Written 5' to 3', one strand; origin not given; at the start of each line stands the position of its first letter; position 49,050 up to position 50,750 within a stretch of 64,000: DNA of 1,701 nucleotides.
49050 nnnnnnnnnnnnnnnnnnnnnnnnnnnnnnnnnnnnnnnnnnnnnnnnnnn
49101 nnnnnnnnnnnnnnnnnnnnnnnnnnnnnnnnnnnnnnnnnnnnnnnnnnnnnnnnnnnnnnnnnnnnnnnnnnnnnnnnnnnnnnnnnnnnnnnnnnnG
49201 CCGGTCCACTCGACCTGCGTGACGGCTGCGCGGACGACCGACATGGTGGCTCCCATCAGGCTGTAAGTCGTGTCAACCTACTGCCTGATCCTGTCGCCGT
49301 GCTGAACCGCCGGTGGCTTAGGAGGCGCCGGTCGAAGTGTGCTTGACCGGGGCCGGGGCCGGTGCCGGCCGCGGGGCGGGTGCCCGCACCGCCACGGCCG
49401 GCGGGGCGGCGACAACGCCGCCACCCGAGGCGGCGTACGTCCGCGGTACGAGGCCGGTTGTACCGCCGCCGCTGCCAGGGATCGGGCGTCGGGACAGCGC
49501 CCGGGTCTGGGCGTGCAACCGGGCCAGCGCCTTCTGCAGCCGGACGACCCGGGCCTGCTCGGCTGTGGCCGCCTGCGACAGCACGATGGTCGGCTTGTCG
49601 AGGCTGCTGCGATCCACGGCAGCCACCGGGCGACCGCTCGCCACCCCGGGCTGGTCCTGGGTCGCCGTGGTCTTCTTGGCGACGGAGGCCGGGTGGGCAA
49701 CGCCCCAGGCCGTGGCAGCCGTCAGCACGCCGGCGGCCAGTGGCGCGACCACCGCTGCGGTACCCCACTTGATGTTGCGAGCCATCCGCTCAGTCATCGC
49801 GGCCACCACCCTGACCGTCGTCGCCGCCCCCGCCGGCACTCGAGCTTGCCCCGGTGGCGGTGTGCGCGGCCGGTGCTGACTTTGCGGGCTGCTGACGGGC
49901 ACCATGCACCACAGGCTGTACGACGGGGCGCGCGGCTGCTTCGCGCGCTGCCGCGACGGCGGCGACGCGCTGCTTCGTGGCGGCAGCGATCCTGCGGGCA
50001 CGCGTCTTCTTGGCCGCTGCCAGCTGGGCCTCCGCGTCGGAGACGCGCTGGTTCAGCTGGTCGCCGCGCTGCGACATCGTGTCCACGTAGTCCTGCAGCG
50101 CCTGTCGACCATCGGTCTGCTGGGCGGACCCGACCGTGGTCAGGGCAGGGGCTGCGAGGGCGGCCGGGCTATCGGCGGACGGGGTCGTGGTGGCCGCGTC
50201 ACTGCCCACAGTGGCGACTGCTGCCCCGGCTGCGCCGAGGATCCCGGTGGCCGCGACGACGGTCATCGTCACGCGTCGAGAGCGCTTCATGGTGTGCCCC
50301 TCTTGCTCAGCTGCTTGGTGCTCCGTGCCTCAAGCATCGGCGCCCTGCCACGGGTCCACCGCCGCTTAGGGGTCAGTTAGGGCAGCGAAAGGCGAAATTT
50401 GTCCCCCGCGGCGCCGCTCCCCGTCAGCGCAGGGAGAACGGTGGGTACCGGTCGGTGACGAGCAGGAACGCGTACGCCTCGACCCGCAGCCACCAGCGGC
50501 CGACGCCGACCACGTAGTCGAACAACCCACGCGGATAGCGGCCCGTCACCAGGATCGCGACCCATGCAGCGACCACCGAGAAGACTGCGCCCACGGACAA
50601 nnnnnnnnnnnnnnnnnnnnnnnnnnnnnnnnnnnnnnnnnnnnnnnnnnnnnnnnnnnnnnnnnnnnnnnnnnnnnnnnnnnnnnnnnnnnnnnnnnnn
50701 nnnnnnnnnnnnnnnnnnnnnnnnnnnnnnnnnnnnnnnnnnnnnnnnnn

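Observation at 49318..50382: Two coupled membrane-tethered stalk proteins sharing an H-x-x-T-G-A-S motif: candidate flavinylated 'electron-wire' pair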

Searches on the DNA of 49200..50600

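Call 65: search_rna_families(source=window, start=49200, end=50600, threshold=evalue, max_evalue=1)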
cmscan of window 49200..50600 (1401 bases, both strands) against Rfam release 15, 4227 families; matches with E-value up to 1: 1.
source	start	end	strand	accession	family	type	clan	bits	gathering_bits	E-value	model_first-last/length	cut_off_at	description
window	49545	49652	-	RF02648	Cis90_sRNA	Gene; sRNA;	-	14.6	50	0.71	1-237/237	no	Ruegeria cis90 sRNA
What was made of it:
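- Tried and rejected: Rfam gave no match on the 5' region and the genes (call 65).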
